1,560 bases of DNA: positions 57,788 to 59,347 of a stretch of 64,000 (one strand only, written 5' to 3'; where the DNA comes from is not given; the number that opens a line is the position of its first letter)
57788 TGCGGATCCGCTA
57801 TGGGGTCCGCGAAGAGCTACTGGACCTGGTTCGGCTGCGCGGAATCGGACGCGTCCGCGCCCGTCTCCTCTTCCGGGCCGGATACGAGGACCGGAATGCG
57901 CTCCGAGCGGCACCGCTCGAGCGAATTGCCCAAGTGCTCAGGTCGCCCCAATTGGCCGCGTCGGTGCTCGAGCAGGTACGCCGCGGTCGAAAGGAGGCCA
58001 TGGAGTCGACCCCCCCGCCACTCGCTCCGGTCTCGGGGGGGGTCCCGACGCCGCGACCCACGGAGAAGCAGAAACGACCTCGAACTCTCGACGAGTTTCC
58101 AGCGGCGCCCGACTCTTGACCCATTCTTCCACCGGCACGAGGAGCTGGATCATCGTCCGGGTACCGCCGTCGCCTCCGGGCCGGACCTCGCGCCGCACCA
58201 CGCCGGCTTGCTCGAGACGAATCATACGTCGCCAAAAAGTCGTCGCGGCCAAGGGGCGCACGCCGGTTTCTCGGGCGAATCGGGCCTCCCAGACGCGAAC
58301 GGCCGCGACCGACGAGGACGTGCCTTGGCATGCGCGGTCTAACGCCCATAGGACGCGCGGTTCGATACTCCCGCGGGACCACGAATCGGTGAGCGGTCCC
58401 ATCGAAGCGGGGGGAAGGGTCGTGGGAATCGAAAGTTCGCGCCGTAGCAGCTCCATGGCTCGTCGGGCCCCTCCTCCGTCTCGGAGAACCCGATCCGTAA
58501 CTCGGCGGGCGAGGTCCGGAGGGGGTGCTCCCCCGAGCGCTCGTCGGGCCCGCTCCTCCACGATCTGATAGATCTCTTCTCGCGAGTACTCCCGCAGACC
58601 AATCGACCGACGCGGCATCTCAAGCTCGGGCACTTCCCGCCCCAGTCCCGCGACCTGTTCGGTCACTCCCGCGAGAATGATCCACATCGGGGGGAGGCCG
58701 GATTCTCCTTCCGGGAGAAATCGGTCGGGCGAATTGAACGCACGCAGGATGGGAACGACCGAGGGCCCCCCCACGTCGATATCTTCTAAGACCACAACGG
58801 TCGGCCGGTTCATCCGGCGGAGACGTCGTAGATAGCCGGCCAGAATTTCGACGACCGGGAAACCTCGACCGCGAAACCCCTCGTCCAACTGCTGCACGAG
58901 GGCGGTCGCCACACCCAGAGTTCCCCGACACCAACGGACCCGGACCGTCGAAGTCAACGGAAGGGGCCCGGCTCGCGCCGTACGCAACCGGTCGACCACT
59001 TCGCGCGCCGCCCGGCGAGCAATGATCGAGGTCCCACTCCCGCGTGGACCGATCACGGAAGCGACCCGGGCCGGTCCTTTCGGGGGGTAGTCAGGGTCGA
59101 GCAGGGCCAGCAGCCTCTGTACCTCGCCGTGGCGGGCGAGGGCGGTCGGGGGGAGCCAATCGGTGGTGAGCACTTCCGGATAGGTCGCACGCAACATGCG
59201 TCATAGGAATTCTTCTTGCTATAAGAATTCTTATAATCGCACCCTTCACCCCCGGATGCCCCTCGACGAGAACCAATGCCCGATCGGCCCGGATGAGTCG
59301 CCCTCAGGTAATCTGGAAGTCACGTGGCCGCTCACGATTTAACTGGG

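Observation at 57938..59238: Orc1/Cdc6 paralog with a lysine-less Walker A, overlapping Hel308 by about 180 bp, behind an AT-rich palindromic promoter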

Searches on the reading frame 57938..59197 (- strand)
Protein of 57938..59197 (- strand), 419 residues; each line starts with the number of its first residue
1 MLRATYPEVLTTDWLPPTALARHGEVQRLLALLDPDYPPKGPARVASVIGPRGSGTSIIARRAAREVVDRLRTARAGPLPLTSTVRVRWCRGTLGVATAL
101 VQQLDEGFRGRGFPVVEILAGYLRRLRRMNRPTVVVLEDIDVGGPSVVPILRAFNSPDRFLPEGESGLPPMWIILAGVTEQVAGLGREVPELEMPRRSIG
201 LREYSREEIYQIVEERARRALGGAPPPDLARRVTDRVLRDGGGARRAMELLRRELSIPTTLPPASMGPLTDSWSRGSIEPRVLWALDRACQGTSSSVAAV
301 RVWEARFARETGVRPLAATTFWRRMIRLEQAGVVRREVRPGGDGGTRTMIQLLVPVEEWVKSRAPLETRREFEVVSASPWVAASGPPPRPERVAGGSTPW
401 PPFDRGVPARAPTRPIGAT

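Call 3: search_protein_families(library=pfam, proteins=[window:57938-59197:-], max_evalue=1)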
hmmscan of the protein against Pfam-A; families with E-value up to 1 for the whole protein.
window:57938-59197:- (419 aa): 4 families
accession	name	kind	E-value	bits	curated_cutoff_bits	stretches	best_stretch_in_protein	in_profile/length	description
PF13191.12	AAA_16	-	4.9e-06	27.6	32.6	1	22-153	5-154/167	AAA ATPase domain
PF09079.17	Cdc6_C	-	0.0073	16.7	25.1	1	307-358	41-92/96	CDC6, C terminal winged helix domain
PF22703.2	Cdc6_lid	-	0.015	15.7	27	1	211-253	2-45/68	Cdc6 AAA+ ATPase-type lid domain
PF25199.1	nSTAND_NTPase5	-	0.015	15.5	34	1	26-68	25-66/145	Novel STAND NTPase 5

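Call 4: search_protein_families(library=ncbifam, proteins=[window:57938-59197:-], max_evalue=1)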
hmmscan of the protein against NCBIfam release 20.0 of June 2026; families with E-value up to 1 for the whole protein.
window:57938-59197:- (419 aa): 3 families
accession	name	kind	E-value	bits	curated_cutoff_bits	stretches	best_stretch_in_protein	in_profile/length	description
TIGR02928.1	TIGR02928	subfamily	8.7e-12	44.6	181.3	2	197-253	193-250/366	orc1/cdc6 family replication initiation protein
NF001623.0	PRK00411.1-1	equivalog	0.014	14.2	311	0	173-251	185-266/411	ORC1-type DNA replication protein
NF001624.0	PRK00411.1-2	subfamily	0.19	10.5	354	0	198-253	199-254/374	ORC1-type DNA replication protein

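Call 5: search_solved_structures(query=window:57938-59197:-, max_evalue=10, show_alignments=3)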
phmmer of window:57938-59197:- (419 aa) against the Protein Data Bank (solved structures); distinct sequences matched with E-value up to 10: 3.
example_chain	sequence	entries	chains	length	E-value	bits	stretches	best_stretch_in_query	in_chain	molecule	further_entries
2v1u_A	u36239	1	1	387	1.8e-07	33.9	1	9-253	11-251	CELL DIVISION CONTROL PROTEIN 6 HOMOLOG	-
2qby_A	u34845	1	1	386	7.2e-05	25.3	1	8-254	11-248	Cell division control protein 6 homolog 1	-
3i4p_A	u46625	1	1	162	1.1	11.5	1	316-379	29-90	Transcriptional regulator, AsnC family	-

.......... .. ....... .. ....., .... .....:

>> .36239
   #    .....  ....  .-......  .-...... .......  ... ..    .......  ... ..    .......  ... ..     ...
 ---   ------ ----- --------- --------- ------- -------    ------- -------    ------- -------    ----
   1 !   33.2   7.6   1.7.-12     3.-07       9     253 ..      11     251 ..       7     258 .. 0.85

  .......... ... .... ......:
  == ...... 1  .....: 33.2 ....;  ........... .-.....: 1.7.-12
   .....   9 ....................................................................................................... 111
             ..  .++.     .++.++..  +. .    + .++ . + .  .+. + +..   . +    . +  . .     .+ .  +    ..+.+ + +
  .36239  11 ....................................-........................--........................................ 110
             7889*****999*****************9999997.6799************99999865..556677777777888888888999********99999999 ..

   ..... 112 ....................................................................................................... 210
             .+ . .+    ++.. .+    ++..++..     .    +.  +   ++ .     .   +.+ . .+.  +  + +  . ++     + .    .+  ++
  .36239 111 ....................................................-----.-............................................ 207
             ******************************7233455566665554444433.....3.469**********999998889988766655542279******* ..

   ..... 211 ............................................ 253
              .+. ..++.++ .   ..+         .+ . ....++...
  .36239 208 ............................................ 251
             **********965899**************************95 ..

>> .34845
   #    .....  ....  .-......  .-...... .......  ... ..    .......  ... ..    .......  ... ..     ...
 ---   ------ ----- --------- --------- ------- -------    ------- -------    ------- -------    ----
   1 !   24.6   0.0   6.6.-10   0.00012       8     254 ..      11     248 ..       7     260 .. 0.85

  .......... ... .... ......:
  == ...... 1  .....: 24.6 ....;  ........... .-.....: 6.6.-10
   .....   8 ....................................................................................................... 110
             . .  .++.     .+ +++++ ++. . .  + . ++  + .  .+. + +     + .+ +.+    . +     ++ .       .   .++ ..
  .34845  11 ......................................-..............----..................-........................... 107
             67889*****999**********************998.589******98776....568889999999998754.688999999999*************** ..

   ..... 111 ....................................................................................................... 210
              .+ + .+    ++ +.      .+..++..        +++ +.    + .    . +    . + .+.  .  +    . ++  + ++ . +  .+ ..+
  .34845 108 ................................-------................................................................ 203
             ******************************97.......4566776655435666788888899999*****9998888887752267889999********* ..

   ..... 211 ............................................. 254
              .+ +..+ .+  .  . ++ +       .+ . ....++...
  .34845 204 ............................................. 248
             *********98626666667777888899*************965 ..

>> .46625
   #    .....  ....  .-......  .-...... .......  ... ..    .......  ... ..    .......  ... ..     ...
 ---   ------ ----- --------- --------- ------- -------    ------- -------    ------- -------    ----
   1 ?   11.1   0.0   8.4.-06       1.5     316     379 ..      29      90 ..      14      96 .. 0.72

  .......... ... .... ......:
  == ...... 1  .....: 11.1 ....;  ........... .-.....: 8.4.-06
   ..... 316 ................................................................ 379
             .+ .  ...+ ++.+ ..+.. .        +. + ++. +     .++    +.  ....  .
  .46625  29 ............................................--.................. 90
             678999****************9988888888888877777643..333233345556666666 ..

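Call 6: find_homologous_proteins(query=window:57938-59197:-, max_evalue=0.001)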
Query window:57938-59197:- (419 aa): 286 proteins with E <= 0.001 among 8000 candidates; the best 120 are listed.
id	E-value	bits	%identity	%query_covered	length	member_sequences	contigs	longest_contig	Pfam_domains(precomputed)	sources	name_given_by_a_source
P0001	6.3e-269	910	100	100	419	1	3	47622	PF13191.13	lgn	-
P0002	1.8e-230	784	86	100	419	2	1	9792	PF13191.13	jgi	jgi:hypothetical protein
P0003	2.8e-230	783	86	100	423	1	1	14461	PF13191.13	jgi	jgi:hypothetical protein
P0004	2.8e-179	615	69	99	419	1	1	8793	PF13191.13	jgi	jgi:AAA ATPase domain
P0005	1.7e-176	606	68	100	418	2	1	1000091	PF13191.13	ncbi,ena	-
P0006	6.3e-101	357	53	87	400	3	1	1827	PF13191.13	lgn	-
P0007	1.2e-100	356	52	90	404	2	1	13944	PF13191.13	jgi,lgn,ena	-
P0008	1.9e-100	355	54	88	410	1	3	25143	PF13191.13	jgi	jgi:hypothetical protein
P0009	2.8e-100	355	52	88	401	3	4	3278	PF13191.13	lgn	-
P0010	3.5e-100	354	52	88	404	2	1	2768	PF13191.13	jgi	jgi:hypothetical protein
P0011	5.1e-100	354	51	92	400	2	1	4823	PF13191.13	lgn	-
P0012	8.7e-100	353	51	88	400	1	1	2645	PF13191.13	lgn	-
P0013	8.9e-100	353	51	88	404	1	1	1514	PF13191.13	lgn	-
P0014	1.7e-99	352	52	92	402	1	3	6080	PF13191.13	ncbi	-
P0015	1.8e-99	352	50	92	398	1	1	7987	PF13191.13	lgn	-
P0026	1.1e-98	349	52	86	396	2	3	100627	PF13191.13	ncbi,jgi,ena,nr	ncbi:MAG TPA: AAA family ATPase [Thermoplasmata archaeon]|nr:AAA family ATPase [Thermoplasmata archa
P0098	3.5e-94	334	50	86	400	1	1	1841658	PF13191.13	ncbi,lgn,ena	ncbi:MAG: AAA family ATPase [Thermoplasmata archaeon]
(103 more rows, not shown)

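Call 11: find_encoding_contigs(protein=P0005, flank=8000, max_places=2)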
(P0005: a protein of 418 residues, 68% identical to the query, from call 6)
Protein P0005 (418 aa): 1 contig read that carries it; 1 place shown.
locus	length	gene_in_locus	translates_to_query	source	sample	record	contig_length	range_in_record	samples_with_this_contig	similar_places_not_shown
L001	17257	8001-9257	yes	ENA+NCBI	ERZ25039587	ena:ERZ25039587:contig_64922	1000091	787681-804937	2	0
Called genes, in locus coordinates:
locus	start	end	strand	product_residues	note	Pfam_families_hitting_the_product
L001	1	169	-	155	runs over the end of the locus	PF03946:Ribosomal_L11_N, PF00298:Ribosomal_L11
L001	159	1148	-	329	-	PF03439:Spt5-NGN, PF00467:KOW (weak)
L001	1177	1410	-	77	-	-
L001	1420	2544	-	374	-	PF00091:Tubulin, PF12327:FtsZ_C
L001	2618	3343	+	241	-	PF01973:MptE-like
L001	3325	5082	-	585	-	-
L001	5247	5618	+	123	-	-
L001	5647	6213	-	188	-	-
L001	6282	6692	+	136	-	PF01894:YjbQ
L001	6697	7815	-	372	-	PF00180:Iso_dh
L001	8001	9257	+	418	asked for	PF13191:AAA_16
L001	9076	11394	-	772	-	PF00270:DEAD, PF04851:ResIII (weak), PF22527:DEXQc_Suv3 (weak), PF00271:Helicase_C (weak), PF20470:HTH_61 (weak), PF21280:Helicase_dom4_arc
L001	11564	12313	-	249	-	PF05711:TylF, PF13578:Methyltransf_24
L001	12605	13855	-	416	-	PF02771:Acyl-CoA_dh_N, PF02770:Acyl-CoA_dh_M, PF00441:Acyl-CoA_dh_1, PF08028:Acyl-CoA_dh_2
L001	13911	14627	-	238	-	PF13578:Methyltransf_24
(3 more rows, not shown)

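Call 12: find_encoding_contigs(protein=P0098, flank=8000, max_places=2)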
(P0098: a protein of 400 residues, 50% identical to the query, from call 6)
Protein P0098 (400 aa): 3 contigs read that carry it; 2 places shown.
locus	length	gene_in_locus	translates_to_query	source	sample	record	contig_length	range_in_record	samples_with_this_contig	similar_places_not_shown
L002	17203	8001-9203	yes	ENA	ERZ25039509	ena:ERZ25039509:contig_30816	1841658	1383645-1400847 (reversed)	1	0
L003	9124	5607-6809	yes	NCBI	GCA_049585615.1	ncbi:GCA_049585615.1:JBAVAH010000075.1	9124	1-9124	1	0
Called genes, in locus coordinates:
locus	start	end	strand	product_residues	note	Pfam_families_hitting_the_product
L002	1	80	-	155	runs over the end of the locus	PF03946:Ribosomal_L11_N, PF00298:Ribosomal_L11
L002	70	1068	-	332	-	PF03439:Spt5-NGN, PF00467:KOW (weak)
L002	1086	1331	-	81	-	-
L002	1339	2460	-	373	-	PF00091:Tubulin, PF12327:FtsZ_C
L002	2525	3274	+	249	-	PF01973:MptE-like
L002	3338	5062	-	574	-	-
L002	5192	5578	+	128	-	-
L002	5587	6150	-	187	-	-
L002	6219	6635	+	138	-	PF01894:YjbQ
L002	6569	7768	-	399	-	PF00180:Iso_dh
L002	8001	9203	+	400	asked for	PF13191:AAA_16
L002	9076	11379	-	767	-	PF00270:DEAD, PF04851:ResIII (weak), PF22527:DEXQc_Suv3 (weak), PF00271:Helicase_C (weak), PF21280:Helicase_dom4_arc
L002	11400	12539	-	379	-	PF02771:Acyl-CoA_dh_N, PF02770:Acyl-CoA_dh_M, PF00441:Acyl-CoA_dh_1, PF08028:Acyl-CoA_dh_2 (weak)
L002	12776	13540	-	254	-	-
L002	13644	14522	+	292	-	PF05670:NFACT-R_1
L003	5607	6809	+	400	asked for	PF13191:AAA_16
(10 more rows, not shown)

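Call 13: find_encoding_contigs(protein=P0026, flank=8000, max_places=2)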
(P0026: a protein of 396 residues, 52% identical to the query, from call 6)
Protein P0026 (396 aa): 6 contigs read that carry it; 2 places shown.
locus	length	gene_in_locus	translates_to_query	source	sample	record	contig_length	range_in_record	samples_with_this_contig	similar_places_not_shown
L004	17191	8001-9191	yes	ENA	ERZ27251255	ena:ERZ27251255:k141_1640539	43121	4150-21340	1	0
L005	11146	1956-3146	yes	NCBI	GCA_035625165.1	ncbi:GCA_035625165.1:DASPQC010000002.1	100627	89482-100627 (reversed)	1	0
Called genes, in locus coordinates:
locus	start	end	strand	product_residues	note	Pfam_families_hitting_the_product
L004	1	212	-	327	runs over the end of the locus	PF03439:Spt5-NGN, PF00467:KOW (weak)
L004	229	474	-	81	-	-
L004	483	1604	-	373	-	PF00091:Tubulin, PF12327:FtsZ_C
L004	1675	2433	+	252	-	PF01973:MptE-like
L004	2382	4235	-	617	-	-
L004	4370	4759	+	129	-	-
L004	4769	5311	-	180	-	-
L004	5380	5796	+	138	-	PF01894:YjbQ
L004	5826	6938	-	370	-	PF00180:Iso_dh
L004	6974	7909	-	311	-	PF00924:MS_channel_2nd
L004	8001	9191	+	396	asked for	PF13191:AAA_16 (weak)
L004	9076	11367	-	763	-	PF00270:DEAD, PF22527:DEXQc_Suv3 (weak), PF00271:Helicase_C, PF21280:Helicase_dom4_arc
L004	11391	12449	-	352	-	PF02771:Acyl-CoA_dh_N, PF02770:Acyl-CoA_dh_M, PF00441:Acyl-CoA_dh_1, PF08028:Acyl-CoA_dh_2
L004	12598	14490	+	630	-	PF05833:NFACT_N, PF05670:NFACT-R_1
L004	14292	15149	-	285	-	PF19769:CPxCG_zf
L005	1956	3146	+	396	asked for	PF13191:AAA_16 (weak)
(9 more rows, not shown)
